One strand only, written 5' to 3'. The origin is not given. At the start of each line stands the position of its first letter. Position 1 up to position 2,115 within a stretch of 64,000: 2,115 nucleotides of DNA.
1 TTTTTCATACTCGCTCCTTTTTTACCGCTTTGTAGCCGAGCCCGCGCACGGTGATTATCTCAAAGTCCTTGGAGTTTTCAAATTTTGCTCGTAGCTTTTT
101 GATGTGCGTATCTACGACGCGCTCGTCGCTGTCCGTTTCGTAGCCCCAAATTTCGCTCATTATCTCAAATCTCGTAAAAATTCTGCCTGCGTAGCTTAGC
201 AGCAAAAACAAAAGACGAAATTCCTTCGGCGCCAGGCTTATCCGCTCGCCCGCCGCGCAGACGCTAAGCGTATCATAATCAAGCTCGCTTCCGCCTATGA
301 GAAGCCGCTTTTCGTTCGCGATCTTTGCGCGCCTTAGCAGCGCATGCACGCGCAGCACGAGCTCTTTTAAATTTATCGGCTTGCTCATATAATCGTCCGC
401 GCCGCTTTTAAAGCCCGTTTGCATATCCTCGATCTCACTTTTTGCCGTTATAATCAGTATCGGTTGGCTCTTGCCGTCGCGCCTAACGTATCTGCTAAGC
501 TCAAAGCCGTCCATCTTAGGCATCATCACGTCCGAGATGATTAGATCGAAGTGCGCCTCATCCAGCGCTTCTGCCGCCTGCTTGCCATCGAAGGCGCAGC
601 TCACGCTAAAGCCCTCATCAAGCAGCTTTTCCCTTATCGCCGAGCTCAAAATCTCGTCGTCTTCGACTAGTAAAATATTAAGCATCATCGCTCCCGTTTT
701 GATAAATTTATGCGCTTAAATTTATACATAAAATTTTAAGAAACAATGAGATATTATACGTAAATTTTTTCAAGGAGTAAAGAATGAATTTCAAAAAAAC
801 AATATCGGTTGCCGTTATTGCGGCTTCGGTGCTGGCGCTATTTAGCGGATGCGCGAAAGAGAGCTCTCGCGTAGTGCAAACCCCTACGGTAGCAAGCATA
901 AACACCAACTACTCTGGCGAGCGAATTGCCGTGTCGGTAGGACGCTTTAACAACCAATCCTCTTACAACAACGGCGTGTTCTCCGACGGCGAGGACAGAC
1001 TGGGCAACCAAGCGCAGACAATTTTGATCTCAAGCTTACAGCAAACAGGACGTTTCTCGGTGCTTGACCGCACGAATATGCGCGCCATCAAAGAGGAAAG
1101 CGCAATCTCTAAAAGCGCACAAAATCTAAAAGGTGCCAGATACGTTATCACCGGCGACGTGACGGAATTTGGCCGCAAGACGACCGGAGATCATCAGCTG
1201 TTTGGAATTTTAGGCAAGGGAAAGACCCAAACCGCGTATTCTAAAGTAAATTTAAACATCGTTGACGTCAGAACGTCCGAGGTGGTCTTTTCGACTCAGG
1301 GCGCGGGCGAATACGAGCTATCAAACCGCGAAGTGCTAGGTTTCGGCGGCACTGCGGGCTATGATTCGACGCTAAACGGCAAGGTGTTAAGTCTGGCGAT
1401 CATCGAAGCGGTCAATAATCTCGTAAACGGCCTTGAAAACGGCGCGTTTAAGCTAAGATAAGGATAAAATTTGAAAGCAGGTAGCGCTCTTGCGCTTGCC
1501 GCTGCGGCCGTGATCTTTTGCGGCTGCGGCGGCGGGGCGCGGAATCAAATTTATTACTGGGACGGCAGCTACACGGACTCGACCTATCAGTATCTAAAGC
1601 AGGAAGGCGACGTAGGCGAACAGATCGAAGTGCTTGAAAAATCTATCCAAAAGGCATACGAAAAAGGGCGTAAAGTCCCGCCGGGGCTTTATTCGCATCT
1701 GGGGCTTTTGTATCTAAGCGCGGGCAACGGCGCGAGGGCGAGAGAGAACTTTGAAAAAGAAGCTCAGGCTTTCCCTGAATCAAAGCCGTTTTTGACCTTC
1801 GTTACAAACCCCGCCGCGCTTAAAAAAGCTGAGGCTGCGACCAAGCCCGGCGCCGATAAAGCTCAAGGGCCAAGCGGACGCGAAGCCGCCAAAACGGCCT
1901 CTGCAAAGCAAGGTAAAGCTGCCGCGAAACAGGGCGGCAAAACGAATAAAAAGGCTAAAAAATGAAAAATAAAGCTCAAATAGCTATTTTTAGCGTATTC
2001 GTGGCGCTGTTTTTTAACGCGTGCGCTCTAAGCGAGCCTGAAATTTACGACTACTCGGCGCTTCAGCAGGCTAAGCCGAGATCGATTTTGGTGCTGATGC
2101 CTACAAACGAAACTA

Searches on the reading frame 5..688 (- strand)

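Call 38: search_protein_families(library=pfam, proteins=[window:5-688:-], max_evalue=0.00001)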
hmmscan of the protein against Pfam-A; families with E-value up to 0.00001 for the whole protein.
window:5-688:- (227 aa): 2 families
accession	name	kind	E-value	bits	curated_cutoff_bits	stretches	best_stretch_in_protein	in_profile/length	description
PF00072.30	Response_reg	-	3.2e-29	101.8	30.2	1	5-114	1-110/111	Response regulator receiver domain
PF00486.34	Trans_reg_C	-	4.8e-24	84.7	26.2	1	147-220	1-76/77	Transcriptional regulatory protein, C terminal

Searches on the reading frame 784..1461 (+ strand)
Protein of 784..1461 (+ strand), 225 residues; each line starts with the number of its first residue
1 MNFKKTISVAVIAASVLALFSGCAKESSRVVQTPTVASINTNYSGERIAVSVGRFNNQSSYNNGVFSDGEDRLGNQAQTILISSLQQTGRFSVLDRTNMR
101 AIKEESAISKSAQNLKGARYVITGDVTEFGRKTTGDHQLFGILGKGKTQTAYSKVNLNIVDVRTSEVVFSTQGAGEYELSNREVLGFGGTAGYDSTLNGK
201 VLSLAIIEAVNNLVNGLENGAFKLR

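Call 38: search_protein_families(library=pfam, proteins=[window:784-1461:+], max_evalue=0.00001)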
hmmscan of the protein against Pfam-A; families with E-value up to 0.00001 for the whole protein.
window:784-1461:+ (225 aa): 1 family
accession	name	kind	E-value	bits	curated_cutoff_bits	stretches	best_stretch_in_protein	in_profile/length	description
PF03783.19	CsgG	-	7e-29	101.1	20.8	1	46-220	8-200/210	Curli production assembly/transport component CsgG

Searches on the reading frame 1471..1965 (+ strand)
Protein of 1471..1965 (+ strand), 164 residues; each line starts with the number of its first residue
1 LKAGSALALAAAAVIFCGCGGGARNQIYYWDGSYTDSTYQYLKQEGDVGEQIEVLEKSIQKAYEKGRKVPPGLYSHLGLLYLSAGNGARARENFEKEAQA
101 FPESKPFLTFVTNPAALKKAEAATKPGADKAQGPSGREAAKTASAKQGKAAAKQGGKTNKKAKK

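Call 38: search_protein_families(library=pfam, proteins=[window:1471-1965:+], max_evalue=0.00001)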
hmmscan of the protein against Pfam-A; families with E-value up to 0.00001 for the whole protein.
window:1471-1965:+ (164 aa): 1 family
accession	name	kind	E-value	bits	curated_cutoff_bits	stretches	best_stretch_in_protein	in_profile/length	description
PF16068.10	DUF4810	-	8.2e-27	94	34.7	1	27-110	1-84/85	Domain of unknown function (DUF4810)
